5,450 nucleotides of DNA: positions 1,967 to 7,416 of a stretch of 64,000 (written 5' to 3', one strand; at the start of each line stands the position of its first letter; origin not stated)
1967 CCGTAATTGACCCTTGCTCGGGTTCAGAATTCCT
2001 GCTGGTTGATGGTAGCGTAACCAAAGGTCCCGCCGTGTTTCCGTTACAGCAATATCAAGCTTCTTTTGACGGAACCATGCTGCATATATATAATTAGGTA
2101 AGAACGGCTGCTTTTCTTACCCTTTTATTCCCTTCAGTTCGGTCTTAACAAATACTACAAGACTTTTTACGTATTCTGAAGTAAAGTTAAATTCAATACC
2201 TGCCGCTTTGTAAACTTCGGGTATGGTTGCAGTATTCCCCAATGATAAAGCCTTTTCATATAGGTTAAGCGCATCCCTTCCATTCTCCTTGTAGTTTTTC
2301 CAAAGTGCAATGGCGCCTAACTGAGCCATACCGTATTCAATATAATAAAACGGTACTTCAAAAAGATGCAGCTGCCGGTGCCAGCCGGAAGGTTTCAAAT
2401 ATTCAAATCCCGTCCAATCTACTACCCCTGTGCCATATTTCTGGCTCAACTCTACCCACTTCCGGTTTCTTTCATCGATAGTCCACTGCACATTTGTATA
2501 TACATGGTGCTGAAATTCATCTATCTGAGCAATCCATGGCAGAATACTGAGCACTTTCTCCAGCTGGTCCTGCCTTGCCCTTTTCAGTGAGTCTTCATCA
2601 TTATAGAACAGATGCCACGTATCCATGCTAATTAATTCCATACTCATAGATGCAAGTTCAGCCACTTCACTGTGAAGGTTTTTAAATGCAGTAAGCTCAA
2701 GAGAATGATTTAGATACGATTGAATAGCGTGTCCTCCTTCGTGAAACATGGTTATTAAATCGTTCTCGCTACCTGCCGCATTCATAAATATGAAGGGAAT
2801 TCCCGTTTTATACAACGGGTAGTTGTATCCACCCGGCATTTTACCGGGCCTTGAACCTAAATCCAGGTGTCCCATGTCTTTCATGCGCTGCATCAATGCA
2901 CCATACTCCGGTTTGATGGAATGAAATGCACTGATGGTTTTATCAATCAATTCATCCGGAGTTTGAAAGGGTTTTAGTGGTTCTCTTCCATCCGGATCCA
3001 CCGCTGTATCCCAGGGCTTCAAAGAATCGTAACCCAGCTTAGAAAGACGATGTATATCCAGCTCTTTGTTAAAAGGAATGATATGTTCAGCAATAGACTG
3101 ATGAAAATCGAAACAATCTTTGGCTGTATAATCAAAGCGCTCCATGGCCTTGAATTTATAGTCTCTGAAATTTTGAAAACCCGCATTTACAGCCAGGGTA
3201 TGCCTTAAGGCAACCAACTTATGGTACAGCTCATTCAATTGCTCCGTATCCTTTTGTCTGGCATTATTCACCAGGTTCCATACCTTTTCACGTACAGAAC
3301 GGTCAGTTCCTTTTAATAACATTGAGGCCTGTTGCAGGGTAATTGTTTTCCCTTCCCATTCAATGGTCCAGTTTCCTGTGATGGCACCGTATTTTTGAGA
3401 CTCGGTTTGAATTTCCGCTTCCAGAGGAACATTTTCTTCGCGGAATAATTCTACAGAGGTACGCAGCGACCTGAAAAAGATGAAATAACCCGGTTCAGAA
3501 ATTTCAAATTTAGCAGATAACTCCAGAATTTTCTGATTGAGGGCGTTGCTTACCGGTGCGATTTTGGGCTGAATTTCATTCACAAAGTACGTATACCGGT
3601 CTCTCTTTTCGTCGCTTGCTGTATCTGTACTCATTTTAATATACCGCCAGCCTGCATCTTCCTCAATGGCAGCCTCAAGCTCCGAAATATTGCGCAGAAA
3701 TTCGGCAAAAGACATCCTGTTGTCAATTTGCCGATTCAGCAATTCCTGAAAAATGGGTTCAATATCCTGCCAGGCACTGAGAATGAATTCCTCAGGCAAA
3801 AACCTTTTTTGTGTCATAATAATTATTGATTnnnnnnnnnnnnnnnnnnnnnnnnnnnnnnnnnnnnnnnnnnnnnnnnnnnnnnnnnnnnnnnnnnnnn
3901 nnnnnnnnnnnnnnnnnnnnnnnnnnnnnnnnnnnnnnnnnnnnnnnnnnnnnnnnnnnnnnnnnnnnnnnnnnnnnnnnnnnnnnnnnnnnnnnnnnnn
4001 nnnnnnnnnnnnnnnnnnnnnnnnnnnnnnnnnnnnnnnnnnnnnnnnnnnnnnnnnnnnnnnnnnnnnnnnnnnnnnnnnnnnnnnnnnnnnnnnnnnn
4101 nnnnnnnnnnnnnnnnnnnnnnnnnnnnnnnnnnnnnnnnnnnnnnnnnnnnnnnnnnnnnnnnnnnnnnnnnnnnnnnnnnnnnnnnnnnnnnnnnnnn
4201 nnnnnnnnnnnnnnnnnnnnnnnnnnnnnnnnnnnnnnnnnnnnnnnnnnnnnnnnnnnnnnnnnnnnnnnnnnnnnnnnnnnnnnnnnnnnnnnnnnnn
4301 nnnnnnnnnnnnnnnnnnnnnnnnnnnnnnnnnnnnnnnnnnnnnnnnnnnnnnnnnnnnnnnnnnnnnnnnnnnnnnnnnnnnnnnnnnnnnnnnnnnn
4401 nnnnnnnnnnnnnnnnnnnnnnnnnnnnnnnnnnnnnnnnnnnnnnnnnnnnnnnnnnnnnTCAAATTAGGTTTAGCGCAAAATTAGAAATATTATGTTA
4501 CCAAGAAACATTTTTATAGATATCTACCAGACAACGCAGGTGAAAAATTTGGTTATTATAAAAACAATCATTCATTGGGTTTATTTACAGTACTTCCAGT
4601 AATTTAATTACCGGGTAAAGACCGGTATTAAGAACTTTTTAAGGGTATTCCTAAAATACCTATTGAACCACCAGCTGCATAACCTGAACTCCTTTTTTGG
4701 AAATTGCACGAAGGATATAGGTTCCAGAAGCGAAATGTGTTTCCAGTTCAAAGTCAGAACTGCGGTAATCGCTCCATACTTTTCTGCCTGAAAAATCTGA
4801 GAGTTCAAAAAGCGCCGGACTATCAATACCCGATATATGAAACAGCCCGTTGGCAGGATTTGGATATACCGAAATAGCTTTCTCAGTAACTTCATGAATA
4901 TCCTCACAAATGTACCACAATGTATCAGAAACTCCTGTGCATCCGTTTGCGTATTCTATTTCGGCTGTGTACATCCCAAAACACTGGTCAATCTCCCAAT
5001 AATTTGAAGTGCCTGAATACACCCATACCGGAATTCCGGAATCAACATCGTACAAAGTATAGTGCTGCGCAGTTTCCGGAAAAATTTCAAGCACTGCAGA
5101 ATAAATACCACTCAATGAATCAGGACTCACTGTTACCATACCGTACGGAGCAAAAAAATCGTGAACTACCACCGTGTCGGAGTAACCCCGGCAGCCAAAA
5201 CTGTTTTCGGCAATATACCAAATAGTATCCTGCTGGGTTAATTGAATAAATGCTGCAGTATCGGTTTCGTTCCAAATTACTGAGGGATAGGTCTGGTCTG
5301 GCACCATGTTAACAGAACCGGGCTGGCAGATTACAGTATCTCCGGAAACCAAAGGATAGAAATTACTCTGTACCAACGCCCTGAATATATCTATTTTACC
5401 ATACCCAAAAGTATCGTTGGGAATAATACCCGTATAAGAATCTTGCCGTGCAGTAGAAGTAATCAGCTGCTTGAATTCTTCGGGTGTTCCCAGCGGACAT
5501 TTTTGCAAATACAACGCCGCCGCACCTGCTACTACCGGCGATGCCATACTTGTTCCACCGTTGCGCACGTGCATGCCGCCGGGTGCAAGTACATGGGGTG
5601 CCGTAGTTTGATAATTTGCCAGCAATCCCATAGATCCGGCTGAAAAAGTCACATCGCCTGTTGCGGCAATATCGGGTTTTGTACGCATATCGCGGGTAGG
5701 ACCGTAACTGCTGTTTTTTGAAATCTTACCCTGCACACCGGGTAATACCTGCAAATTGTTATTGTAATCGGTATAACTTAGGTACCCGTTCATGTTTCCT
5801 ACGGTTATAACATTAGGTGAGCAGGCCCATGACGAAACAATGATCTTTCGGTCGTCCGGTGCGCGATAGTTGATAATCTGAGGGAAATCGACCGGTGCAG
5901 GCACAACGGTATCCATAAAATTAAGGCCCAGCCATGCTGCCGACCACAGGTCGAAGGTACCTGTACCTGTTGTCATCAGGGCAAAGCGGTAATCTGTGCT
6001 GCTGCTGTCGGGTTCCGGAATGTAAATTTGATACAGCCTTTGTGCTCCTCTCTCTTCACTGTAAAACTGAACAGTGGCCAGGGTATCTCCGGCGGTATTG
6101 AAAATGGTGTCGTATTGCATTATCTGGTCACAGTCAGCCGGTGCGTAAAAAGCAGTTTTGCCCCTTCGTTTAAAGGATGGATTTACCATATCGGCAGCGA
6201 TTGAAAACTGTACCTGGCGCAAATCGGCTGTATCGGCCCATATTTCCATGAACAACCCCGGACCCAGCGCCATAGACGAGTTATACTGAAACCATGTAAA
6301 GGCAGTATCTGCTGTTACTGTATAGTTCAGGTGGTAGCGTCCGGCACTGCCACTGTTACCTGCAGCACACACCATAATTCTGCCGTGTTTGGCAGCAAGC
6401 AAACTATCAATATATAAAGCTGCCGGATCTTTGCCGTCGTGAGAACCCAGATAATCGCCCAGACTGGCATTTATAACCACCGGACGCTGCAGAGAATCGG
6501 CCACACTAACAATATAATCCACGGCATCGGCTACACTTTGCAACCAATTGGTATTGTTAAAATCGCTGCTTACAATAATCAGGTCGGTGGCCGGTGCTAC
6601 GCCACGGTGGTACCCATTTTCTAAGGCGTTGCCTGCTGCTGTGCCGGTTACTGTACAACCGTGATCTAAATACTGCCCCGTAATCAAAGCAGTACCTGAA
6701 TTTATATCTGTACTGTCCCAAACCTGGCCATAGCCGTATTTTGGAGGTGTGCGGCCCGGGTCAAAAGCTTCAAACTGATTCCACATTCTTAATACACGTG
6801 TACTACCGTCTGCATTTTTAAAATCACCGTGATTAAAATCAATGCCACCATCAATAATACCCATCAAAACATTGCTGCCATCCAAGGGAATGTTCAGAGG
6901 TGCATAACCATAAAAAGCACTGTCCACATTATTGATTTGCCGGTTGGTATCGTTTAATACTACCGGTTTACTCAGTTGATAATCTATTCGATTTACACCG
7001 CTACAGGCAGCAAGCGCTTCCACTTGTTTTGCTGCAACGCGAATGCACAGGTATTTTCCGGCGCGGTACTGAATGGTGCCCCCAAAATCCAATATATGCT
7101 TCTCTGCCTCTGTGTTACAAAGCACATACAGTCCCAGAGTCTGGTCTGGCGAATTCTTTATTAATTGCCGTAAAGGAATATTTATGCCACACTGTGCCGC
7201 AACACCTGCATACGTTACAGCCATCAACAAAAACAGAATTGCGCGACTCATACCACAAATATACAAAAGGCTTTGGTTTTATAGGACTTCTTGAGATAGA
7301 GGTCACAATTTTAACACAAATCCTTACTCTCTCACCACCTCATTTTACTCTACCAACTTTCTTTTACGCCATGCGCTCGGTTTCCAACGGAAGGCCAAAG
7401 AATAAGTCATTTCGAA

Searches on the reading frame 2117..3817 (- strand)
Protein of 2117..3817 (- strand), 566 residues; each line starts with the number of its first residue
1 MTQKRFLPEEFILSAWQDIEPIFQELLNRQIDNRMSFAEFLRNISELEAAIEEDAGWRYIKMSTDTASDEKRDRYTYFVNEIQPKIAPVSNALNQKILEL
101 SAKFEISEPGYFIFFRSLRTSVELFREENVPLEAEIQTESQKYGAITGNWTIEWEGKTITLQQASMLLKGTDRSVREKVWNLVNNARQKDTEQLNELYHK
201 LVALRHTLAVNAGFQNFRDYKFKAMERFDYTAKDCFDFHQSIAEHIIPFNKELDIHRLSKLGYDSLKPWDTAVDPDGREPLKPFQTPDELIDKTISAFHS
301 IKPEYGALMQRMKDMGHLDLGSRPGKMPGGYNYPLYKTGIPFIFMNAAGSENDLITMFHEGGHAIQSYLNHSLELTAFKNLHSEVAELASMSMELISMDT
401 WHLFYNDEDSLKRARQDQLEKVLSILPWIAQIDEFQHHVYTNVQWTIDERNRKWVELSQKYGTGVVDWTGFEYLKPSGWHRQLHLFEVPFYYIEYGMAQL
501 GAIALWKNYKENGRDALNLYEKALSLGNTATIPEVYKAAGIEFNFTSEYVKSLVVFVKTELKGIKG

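Call 35: find_encoding_contigs(protein=window:2117-3817:-, flank=10000, max_places=10)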
Protein window:2117-3817:- (566 aa): 3 contigs read that carry it; 1 place shown.
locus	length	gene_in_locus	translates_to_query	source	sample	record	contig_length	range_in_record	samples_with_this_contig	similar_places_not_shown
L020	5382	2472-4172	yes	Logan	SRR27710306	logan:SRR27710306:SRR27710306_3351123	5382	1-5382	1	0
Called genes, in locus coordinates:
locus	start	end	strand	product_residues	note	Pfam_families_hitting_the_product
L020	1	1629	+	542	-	?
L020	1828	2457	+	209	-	PF18347:DUF5606, PF21186:DUF6852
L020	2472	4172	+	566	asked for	PF01432:Peptidase_M3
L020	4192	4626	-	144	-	-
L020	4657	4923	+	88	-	-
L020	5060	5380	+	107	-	?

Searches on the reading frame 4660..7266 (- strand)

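Call 70: search_protein_families(library=pfam, proteins=[window:4660-7266:-], max_evalue=0.000001)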
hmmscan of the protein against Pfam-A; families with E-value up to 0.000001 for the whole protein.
window:4660-7266:- (868 aa): 1 family
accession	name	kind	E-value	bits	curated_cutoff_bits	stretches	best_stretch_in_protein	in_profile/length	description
PF00082.27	Peptidase_S8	-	2.2e-36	126.1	21.8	2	478-623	165-288/288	Subtilase family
